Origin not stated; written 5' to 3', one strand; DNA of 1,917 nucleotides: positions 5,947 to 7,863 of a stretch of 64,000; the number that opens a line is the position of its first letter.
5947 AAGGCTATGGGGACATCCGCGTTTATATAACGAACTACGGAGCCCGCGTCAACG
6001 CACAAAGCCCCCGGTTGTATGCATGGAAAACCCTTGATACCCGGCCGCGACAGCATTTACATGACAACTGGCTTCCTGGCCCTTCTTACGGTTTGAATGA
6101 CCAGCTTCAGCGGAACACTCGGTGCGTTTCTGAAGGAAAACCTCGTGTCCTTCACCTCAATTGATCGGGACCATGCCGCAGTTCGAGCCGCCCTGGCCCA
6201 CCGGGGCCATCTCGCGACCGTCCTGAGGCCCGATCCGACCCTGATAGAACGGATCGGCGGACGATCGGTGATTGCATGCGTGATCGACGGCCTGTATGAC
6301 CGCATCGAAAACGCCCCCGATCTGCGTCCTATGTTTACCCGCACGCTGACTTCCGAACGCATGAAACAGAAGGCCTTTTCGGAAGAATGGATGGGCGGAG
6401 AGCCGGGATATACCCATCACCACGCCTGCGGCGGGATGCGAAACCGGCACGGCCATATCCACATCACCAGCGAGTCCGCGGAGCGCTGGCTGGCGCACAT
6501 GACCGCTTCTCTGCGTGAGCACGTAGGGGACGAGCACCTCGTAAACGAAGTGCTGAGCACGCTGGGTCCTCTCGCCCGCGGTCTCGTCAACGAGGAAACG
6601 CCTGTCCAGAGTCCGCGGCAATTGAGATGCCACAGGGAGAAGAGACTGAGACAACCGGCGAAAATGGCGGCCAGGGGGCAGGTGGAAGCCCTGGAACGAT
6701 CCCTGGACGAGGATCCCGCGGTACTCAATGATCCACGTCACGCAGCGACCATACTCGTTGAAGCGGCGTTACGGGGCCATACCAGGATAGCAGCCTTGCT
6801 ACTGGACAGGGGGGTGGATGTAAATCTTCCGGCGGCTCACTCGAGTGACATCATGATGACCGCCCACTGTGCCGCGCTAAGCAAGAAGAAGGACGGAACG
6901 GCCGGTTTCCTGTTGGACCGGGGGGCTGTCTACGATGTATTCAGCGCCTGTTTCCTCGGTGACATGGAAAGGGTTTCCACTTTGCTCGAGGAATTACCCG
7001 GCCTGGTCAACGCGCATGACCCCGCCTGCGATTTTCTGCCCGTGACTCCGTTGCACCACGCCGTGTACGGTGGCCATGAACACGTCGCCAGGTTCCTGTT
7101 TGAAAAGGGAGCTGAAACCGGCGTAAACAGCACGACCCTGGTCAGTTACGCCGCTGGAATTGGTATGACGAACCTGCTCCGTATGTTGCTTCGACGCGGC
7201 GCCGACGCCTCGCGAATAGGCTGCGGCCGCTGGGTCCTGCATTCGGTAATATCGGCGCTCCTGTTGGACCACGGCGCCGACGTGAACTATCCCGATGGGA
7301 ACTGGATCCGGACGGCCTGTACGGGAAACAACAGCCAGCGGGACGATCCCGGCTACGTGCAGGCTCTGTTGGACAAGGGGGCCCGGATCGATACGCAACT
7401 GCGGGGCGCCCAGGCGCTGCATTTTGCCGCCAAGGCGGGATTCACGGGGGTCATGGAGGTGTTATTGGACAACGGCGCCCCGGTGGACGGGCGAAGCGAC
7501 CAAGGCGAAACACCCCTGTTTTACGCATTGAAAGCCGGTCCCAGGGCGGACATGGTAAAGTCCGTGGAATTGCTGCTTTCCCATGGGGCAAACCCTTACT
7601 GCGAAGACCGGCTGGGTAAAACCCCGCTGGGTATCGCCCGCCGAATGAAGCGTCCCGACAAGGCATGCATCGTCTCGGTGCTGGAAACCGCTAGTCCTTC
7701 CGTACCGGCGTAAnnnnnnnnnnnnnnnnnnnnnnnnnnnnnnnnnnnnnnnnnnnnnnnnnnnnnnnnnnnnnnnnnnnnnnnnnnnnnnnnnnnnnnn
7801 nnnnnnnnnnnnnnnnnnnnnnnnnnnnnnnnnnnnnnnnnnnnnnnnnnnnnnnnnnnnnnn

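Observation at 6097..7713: Truncated-hemoglobin (2/2 Hb) domain fused to an ankyrin-repeat array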

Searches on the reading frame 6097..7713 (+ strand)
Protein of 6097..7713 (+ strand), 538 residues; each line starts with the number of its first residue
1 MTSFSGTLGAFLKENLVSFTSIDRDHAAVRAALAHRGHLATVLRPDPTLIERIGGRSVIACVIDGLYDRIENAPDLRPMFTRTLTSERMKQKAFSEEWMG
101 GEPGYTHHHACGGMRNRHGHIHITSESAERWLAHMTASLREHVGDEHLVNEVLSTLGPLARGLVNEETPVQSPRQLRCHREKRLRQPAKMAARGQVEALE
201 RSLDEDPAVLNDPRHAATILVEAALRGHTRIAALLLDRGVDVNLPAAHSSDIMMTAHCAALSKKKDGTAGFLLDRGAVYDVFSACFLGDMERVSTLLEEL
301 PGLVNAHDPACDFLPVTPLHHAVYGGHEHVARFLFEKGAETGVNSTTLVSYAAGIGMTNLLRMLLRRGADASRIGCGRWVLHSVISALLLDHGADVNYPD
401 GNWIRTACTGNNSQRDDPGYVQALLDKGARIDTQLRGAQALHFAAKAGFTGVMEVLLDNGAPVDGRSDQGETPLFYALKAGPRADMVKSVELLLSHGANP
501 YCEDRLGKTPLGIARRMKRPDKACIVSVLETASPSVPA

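Call 3: search_protein_families(library=pfam, proteins=[window:6097-7713:+], max_evalue=0.01)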
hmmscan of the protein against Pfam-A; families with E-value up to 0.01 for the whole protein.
window:6097-7713:+ (538 aa): 7 families
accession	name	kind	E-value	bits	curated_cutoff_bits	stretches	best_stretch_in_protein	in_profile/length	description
PF12796.13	Ank_2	-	9.9e-29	100.2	27.3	4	417-503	9-89/90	Ankyrin repeats (3 copies)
PF13637.12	Ank_4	-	9.4e-26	89.8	22.7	3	453-488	13-47/50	Ankyrin repeats (many copies)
PF00023.36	Ank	-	3.4e-22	77.7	21.1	2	317-343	4-28/33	Ankyrin repeat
PF13606.12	Ank_3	-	1e-21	74.8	22.3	0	317-340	4-27/30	Ankyrin repeat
PF13857.12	Ank_5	-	3.2e-16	59.7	27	1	424-477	1-56/56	Ankyrin repeats (many copies)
PF01152.27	Bac_globin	-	3.2e-14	53.6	21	1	48-160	1-116/121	Bacterial-like globin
PF24521.3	Ank_KRIT1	-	1.2e-11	45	80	1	431-523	40-134/149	KRIT1 ankyrin-repeats domain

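Call 4: search_protein_families(library=ncbifam, proteins=[window:6097-7713:+], max_evalue=0.01)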
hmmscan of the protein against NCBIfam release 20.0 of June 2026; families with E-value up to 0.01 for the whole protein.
window:6097-7713:+ (538 aa): 6 families
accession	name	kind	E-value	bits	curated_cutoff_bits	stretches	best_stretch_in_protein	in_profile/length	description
NF041931.2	MzaA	equivalog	1.3e-11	44.1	800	1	441-518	6-79/726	MZA anti-phage system associated sigma-70 family RNA polymerase sigma factor MzaA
NF043029.1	T4SS_AnkY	equivalog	1.4e-10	40.3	600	1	437-514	458-531/543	Dot/Icm T4SS effector AnkY/LegA9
NF043022.1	T4SS_AnkG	equivalog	1.7e-08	33.7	500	1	437-518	365-447/455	Dot/Icm T4SS effector AnkG/AnkZ/LegA7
NF043023.1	T4SS_AnkH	equivalog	1.6e-06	27.1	600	0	421-498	48-122/467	Dot/Icm T4SS effector AnkH/LegA3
NF043028.1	T4SS_AnkX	equivalog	1.6e-05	23.2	1400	0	417-511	531-619/938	Dot/Icm T4SS effector AnkN/AnkX/LegA8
NF043024.1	T4SS_AnkI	equivalog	0.0054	15.5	550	0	440-514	244-324/439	Dot/Icm T4SS effector AnkI/LegAS4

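Call 6: find_homologous_proteins(query=window:6097-7713:+, max_evalue=0.001)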
Query window:6097-7713:+ (538 aa): 1321 proteins with E <= 0.001 among 8000 candidates; the best 120 are listed.
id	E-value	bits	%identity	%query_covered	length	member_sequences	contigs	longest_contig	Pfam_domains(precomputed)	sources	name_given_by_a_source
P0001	0.0e+0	1159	96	100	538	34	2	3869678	PF01152.28,PF13606.13,PF13857.13,PF12796.14,PF00023.37,PF13637.13,PF24521.3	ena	-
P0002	4.0e-272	922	79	97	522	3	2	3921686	PF01152.28,PF13606.13,PF13857.13,PF12796.14,PF00023.37,PF13637.13,PF24521.3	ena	-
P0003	7.2e-272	921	79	97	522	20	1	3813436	PF01152.28,PF13606.13,PF13857.13,PF12796.14,PF00023.37,PF13637.13,PF24521.3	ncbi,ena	-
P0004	6.1e-267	905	78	95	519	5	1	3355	PF01152.28,PF13606.13,PF13857.13,PF12796.14,PF00023.37,PF13637.13,PF24521.3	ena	-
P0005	8.8e-265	898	78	95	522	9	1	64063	PF01152.28,PF13606.13,PF13857.13,PF12796.14,PF00023.37,PF13637.13,PF24521.3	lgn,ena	-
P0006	1.9e-264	897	78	95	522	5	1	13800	PF01152.28,PF13606.13,PF13857.13,PF12796.14,PF00023.37,PF13637.13,PF24521.3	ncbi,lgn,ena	-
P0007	5.9e-264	895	78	95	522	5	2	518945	PF01152.28,PF13606.13,PF13857.13,PF12796.14,PF00023.37,PF13637.13,PF24521.3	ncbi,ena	-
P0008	8.1e-263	891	77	95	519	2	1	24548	PF01152.28,PF13606.13,PF13857.13,PF12796.14,PF00023.37,PF13637.13,PF24521.3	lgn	-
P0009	1.7e-262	890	77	95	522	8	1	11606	PF01152.28,PF13606.13,PF13857.13,PF12796.14,PF00023.37,PF13637.13,PF24521.3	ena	-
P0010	2.2e-261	887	74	99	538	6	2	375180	PF01152.28,PF13606.13,PF13857.13,PF12796.14,PF00023.37,PF13637.13,PF24521.3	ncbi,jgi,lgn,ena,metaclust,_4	metaclust:\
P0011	5.9e-260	882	77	95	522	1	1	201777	PF01152.28,PF13606.13,PF13857.13,PF12796.14,PF00023.37,PF13637.13,PF24521.3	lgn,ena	-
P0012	7.3e-260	882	77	96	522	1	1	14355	PF01152.28,PF13606.13,PF13857.13,PF12796.14,PF00023.37,PF13637.13,PF24521.3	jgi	-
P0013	4.4e-259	879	76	96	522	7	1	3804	PF01152.28,PF13606.13,PF13857.13,PF12796.14,PF00023.37,PF13637.13,PF24521.3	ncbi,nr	ncbi:MAG: hypothetical protein F4Z29_08680 [Gemmatimonadetes bacterium]|nr:hypothetical protein [Gem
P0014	2.5e-258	877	76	96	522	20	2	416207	PF01152.28,PF13606.13,PF13857.13,PF12796.14,PF00023.37,PF13637.13,PF24521.3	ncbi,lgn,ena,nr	ncbi:MAG: hypothetical protein F4014_13765 [Gemmatimonadetes bacterium]|nr:hypothetical protein [Gem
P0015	2.6e-258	877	76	96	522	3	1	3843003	PF01152.28,PF13606.13,PF13857.13,PF12796.14,PF00023.37,PF13637.13,PF24521.3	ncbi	-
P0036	9.9e-159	548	50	93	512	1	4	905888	PF01152.28,PF13606.13,PF13857.13,PF12796.14,PF00023.37,PF13637.13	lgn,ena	-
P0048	9.3e-141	489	47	93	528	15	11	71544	PF01152.28,PF13606.13,PF13857.13,PF12796.14,PF00023.37,PF13637.13,PF24521.3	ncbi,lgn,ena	-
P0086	7.8e-47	179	32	92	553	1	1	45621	PF01152.28,PF13606.13,PF13857.13,PF12796.14,PF00023.37,PF13637.13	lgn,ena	-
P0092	1.4e-40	158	31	87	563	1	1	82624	PF01152.28,PF13606.13,PF13857.13,PF12796.14,PF00023.37,PF13637.13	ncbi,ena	-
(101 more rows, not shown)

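Call 13: find_related_loci(query=A1, collection=genome_contigs, flank=10000)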
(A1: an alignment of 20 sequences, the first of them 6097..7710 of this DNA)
Query A1 (538 aa) in genome_contigs; peptide patterns used: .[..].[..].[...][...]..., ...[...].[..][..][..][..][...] (x = any residue, [..] = any of these).
272 stretches matched a pattern; 189 encode a relative of the query (tblastn E <= 1e-3); the best 80 are kept; 77 distinct loci.
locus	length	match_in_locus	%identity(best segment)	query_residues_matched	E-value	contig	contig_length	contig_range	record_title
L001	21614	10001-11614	94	1-538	0e+0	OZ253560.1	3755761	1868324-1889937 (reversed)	MAG: bacterium isolate 97c2cdc3-07c5-4390-9168-6b920e0bec44 genome assembly, chromosome: 1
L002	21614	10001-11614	94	1-538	0e+0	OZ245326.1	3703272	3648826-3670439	MAG: bacterium isolate 5c86cc85-80a8-49d9-b8ce-0f4659ada66a genome assembly, chromosome: 1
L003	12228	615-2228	78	3-538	0e+0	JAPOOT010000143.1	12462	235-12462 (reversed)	MAG: Gemmatimonadetes bacterium isolate APA_bin_41 c_000000101885, whole genome shotgun sequence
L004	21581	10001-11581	78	12-538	0e+0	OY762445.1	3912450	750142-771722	MAG: bacterium isolate 4d88f91b-64ba-49ef-9c7d-4906d56127d1 genome assembly, chromosome: 1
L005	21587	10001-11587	76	2-530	0e+0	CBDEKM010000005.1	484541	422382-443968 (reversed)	MAG: bacterium isolate fecf1fe2-d5d3-4dbd-a99f-11e0e87e1ef0 genome assembly, contig: contig_5, whole genome shotgun sequ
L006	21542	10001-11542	77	25-538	0e+0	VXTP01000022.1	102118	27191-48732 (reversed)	MAG: Gemmatimonadetes bacterium isolate SB0665_bin_8 NODE_140_length_102118_cov_13.733851, whole genome shotgun sequence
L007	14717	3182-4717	78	27-538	0e+0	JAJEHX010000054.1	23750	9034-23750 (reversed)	MAG: Candidatus Latescibacterota bacterium isolate p16x63bins.21 k141_498200, whole genome shotgun sequence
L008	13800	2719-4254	78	27-538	0e+0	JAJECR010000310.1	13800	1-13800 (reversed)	MAG: Candidatus Latescibacterota bacterium isolate jk18xAbins.29 k141_78624, whole genome shotgun sequence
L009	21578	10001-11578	75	12-538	0e+0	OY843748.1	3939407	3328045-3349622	MAG: bacterium isolate 9408d56b-0626-48ff-8cc4-40385ffb9045 genome assembly, chromosome: 1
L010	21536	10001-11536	78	27-538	0e+0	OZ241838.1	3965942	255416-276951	MAG: bacterium isolate 834f4656-8c40-439b-be50-31c876aeaf38 genome assembly, chromosome: 1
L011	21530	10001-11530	77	25-534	0e+0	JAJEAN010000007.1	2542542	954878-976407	MAG: Candidatus Latescibacterota bacterium isolate jk18x7bins.54 k141_2599900, whole genome shotgun sequence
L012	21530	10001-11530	77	29-538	0e+0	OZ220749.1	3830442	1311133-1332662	MAG: bacterium isolate 072a604d-d951-4d4f-bb27-b5f30d89a258 genome assembly, chromosome: 1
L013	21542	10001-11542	76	25-538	0e+0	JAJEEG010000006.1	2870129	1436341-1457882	MAG: Candidatus Latescibacterota bacterium isolate p16x34bins.14 k141_287726, whole genome shotgun sequence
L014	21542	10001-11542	75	25-538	0e+0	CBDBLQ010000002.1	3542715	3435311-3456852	MAG: bacterium isolate 7e3eab2d-bf14-4947-a8f9-fc6ddb354d52 genome assembly, contig: contig_2, whole genome shotgun sequ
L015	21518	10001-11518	76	25-530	0e+0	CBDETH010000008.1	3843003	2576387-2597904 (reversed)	MAG: bacterium isolate a37c322d-fd18-4de0-acdf-9ec38001f2fc genome assembly, contig: contig_8, whole genome shotgun sequ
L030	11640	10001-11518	45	35-532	1e-130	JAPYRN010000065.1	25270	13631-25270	MAG: Candidatus Latescibacterota bacterium isolate PW3.metabat2.162 PW3_2753_length_25270_cov_10.032401, whole genome sh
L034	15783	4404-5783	39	45-498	1e-84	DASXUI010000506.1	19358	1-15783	MAG TPA_asm: Armatimonadota bacterium isolate SMAG_U4714 k141_259102, whole genome shotgun sequence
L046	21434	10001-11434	37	66-507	1e-74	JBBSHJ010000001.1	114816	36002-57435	MAG: Mycobacteriales bacterium isolate LS2_sbin.65 LS2_sbin.65_K_528559_L_114816_cov_25.8812, whole genome shotgun seque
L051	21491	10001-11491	36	44-500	1e-72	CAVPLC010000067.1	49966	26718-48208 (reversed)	MAG: uncultured Actinomycetes bacterium isolate MFD10071.bin.2.51 genome assembly, contig: contig_59066, whole genome sh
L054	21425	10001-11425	36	49-482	4e-69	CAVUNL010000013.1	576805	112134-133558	MAG: uncultured Actinomycetes bacterium isolate MFD02579.bin.2.46 genome assembly, contig: contig_21839, whole genome sh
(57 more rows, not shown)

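Call 21: predict_structure(alignment_id=A2)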
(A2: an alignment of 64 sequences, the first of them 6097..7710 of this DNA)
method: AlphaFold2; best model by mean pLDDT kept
length: 538 residues; sequences in the alignment: 64
mean_pLDDT: 94.6   pTM: 0.90
mean pLDDT of the five models: 94.6, 93.7, 93.4, 92.5, 92.2
residues with pLDDT >= 90: 481; 70-90: 34; 50-70: 17; < 50: 6
segments of 3 or more residues with pLDDT < 50: 1-6
pLDDT, mean of each block of 10 residues (from residue 1): 49 66 89 93 94 98 98 95 94 97 94 90 97 98 97 97 94 90 94 98 96 95 98 98 93 96 98 98 99 98 97 96 98 98 96 97 98 97 98 97 96 92 98 98 98 99 98 98 96 98 98 97 97 72
secondary structure, 60 per line:
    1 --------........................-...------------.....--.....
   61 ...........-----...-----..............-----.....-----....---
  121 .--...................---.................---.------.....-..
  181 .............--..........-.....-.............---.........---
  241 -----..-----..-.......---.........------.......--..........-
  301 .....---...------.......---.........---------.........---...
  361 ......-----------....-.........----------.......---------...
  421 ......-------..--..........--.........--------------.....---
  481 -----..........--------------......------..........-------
elements in order: H9-32 H49-53 H56-71 H85-98 H104-108 H114-117 H125-142 H146-162 H173-176 H179-193 H196-205 H207-211 H213-225 H229-237 H256-262 H266-274 H281-287 H290-299 H301-305 H318-324 H328-336 H346-354 H358-366 H378-381 H383-391 H402-408 H418-426 H440-447 H450-458 H473-477 H486-495 H510-515 H522-531

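Call 24: fold_search(model_id=the predicted structure, library=pdb)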
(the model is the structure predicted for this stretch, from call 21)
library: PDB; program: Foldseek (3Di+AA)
matches with E <= 10: 1147; with E <= 0.001: 463
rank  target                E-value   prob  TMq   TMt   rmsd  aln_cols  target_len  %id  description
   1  6mol_A                6.2e-11  1.00  0.39  0.45  10.5       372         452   30  Monoextended DARPin M_R12 complex with EpoR (released 2019-06-05)
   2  5le7_C                2.2e-10  1.00  0.24  0.37  15.3       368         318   26  Crystal structure of DARPin-DARPin rigid fusion, variant DD_D12_13_D12 (released 2017-08-02)
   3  5lec                  2.5e-10  1.00  0.18  0.20  21.2       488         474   23  Crystal structure of DARPin-DARPin rigid fusion, variant DDD_D12_12_D12_12_D12 (released 2017-08-02)
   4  5leb                  3.6e-10  1.00  0.20  0.23  25.8       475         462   22  Crystal structure of DARPin-DARPin rigid fusion, variant DDD_D12_06_D12_06_D12 (released 2017-08-02)
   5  5le7_B                5.0e-10  1.00  0.24  0.37  14.8       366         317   25  Crystal structure of DARPin-DARPin rigid fusion, variant DD_D12_13_D12 (released 2017-08-02)
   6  7uzu_A                5.9e-10  1.00  0.23  0.26  18.9       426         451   19  Ankyrin-1 (N-terminal region of membrane binding domain, local refinement from consensus reconstruction; bound to N-te (released 2022-07-20)
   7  5y4f_A                7.2e-10  1.00  0.40  0.50  14.4       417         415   23  Crystal Structure of AnkB Ankyrin Repeats R13-24 in complex with autoinhibition segment AI-c (released 2017-09-13)
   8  5lel_G                8.5e-10  1.00  0.20  0.30  14.0       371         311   26  Crystal structure of DARPin-DARPin rigid fusion, variant DD_Off7_10_3G124 in complex with Maltose-binding Protein and  (released 2017-11-15)
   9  5y4d                  1.1e-09  1.00  0.40  0.32  20.1       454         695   25  Crystal Structure of AnkB Ankyrin Repeats in Complex with AnkR/AnkB Chimeric Autoinhibition Segment (released 2017-09-13)
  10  5lee                  1.2e-09  1.00  0.18  0.20  22.0       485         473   22  Crystal structure of DARPin-DARPin rigid fusion, variant DDD_D12_12_D12_12_D12 (released 2017-08-02)
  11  5le2_A                1.3e-09  1.00  0.19  0.21  17.5       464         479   24  Crystal structure of DARPin-DARPin rigid fusion, variant DDD_D12_15_D12_15_D12 (released 2017-08-02)
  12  5le7_A                1.3e-09  1.00  0.23  0.35  15.8       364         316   26  Crystal structure of DARPin-DARPin rigid fusion, variant DD_D12_13_D12 (released 2017-08-02)
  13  5y4f_B                1.8e-09  1.00  0.40  0.51  10.6       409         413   21  Crystal Structure of AnkB Ankyrin Repeats R13-24 in complex with autoinhibition segment AI-c (released 2017-09-13)
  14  4rlv                  2.0e-09  1.00  0.32  0.22  16.9       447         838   21  Crystal Structure of AnkB 24 Ankyrin Repeats in Complex with AnkR Autoinhibition Segment (released 2014-11-26)
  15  6mok_A                2.1e-09  1.00  0.28  0.47  10.8       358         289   28  Dimeric DARPin A_distance_R7 complex with EpoR (released 2019-06-05)
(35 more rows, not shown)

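Call 48: find_encoding_contigs(protein=window:6097-7713:+, flank=3000, max_places=4)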
Protein window:6097-7713:+ (538 aa): no gene with exactly this product is on record in the collection.
